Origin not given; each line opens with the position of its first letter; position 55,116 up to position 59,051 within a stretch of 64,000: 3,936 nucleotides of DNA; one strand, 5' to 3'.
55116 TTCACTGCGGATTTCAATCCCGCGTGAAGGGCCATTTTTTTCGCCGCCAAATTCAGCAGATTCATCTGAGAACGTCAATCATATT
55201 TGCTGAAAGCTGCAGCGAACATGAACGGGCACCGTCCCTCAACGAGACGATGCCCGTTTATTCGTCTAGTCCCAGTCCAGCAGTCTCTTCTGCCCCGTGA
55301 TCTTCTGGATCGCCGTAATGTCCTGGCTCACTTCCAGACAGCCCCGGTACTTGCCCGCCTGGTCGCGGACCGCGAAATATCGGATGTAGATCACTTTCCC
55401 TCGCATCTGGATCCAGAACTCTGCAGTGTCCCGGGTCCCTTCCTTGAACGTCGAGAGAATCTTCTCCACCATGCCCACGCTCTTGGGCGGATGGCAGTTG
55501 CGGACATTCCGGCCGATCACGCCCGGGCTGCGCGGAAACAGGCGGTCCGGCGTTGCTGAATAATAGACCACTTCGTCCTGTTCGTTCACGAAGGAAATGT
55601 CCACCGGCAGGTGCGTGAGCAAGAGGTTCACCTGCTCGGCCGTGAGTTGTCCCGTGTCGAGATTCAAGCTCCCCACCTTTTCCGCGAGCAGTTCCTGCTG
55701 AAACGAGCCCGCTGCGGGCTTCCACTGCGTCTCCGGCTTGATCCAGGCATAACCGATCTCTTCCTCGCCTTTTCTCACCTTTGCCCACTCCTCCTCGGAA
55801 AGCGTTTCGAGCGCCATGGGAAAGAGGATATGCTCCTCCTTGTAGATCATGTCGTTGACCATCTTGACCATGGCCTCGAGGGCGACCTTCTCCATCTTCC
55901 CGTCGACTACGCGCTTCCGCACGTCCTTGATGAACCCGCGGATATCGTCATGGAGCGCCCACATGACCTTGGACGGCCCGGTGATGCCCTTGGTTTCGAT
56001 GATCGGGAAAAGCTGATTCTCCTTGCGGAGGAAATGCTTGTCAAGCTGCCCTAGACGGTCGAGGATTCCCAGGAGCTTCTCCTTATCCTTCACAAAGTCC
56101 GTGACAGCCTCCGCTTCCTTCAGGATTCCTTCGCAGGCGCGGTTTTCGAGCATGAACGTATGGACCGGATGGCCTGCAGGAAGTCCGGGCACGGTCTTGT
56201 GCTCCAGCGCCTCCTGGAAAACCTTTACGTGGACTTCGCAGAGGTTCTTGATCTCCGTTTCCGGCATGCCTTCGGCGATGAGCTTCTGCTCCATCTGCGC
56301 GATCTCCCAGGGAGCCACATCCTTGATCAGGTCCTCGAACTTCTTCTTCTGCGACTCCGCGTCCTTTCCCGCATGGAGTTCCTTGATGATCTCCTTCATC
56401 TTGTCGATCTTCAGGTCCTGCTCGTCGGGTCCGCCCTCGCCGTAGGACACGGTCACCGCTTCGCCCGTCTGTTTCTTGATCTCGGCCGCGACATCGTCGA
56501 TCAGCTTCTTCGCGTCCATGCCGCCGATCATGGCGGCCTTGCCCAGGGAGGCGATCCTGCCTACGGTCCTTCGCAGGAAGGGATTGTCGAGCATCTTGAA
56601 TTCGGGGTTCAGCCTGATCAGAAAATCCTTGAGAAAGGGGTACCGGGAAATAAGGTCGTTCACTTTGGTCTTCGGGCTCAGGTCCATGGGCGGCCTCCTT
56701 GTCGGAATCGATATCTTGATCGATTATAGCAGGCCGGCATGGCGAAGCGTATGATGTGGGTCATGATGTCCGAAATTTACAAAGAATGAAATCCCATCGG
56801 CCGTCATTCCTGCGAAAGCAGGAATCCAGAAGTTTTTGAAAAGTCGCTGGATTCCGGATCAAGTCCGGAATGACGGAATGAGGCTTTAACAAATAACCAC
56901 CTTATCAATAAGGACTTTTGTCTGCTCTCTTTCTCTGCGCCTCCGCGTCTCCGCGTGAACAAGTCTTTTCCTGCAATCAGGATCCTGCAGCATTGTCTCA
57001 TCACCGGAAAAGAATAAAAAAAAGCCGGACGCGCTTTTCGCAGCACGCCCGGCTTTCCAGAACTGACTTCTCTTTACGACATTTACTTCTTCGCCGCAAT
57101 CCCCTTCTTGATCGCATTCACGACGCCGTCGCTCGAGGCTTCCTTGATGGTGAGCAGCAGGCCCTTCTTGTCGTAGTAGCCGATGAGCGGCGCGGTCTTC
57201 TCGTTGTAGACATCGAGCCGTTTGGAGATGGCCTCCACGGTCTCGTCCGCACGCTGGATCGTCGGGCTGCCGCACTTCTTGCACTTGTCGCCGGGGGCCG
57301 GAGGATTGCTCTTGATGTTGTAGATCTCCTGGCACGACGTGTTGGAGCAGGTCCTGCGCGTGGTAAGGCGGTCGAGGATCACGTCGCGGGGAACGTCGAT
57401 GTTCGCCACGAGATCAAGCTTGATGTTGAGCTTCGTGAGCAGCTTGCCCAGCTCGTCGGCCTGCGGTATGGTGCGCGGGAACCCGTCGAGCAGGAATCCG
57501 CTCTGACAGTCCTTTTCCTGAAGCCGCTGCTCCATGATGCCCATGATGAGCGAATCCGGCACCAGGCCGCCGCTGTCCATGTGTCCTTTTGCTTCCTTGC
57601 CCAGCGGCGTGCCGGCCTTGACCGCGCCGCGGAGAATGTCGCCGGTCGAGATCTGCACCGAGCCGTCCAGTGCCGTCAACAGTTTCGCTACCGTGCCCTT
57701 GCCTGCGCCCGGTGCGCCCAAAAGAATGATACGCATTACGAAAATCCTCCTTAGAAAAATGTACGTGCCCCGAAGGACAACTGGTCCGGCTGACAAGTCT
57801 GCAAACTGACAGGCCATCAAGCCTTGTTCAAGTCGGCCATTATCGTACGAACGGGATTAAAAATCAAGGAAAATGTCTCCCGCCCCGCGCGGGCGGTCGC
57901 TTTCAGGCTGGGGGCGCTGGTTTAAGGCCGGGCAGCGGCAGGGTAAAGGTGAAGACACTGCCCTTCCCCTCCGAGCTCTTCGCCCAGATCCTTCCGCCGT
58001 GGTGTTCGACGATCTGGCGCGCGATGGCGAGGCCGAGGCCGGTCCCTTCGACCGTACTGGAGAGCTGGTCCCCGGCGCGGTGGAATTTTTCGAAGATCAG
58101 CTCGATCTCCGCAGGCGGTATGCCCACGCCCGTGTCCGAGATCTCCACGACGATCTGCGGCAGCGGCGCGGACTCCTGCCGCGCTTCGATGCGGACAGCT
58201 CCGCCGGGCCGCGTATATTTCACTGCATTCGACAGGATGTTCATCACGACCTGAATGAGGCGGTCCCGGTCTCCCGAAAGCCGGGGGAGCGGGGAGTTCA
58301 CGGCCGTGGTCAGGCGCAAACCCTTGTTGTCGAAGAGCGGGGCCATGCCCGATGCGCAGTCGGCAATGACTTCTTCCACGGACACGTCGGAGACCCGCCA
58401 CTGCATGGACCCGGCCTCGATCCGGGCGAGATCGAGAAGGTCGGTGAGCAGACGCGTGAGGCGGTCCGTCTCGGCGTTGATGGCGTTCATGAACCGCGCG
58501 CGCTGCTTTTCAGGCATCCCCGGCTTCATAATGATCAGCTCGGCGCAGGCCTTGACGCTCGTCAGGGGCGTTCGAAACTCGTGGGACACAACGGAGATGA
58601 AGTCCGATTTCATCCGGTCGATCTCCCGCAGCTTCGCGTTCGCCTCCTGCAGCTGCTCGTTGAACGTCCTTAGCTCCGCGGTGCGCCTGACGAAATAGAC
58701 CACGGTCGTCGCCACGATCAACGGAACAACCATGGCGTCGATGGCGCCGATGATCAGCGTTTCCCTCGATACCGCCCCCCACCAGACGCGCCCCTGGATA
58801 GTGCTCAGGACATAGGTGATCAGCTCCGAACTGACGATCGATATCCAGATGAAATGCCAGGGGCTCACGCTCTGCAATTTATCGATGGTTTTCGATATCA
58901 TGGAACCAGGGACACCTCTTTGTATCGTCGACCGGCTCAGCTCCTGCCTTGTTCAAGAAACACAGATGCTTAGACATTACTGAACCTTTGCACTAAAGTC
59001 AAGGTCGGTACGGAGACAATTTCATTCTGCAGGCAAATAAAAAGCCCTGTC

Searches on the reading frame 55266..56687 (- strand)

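Call 11: search_protein_families(library=pfam, proteins=[window:55266-56687:-], max_evalue=0.001)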
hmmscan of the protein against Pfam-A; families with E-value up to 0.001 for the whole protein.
window:55266-56687:- (473 aa): 5 families
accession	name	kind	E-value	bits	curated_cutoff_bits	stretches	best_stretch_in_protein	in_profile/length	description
PF13596.12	PAS_10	-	6.6e-27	94.7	22.1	1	354-458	2-106/106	PAS domain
PF04282.18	DUF438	-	1.5e-24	86.1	25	1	97-162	1-66/67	Family of unknown function (DUF438)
PF01814.28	Hemerythrin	-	5.8e-17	62.8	25.3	1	173-292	1-127/127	Hemerythrin HHE cation binding domain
PF08984.16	DUF1858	-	1.3e-14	54.4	32.2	1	5-63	3-59/59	Domain of unknown function (DUF1858)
PF13426.13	PAS_9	-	0.00044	20.9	27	0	366-459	6-103/103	PAS domain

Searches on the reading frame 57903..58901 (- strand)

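Call 91: search_protein_families(library=pfam, proteins=[window:57903-58901:-], max_evalue=0.0001)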
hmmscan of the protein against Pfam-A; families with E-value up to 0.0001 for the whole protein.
window:57903-58901:- (332 aa): 2 families
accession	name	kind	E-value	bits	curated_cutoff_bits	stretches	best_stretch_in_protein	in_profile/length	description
PF02518.31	HATPase_c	-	3.8e-34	117.9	26.4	1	210-324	1-110/111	Histidine kinase-, DNA gyrase B-, and HSP90-like ATPase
PF00512.31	HisKA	-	6.7e-17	61.7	26.9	1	97-164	1-66/66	His Kinase A (phospho-acceptor) domain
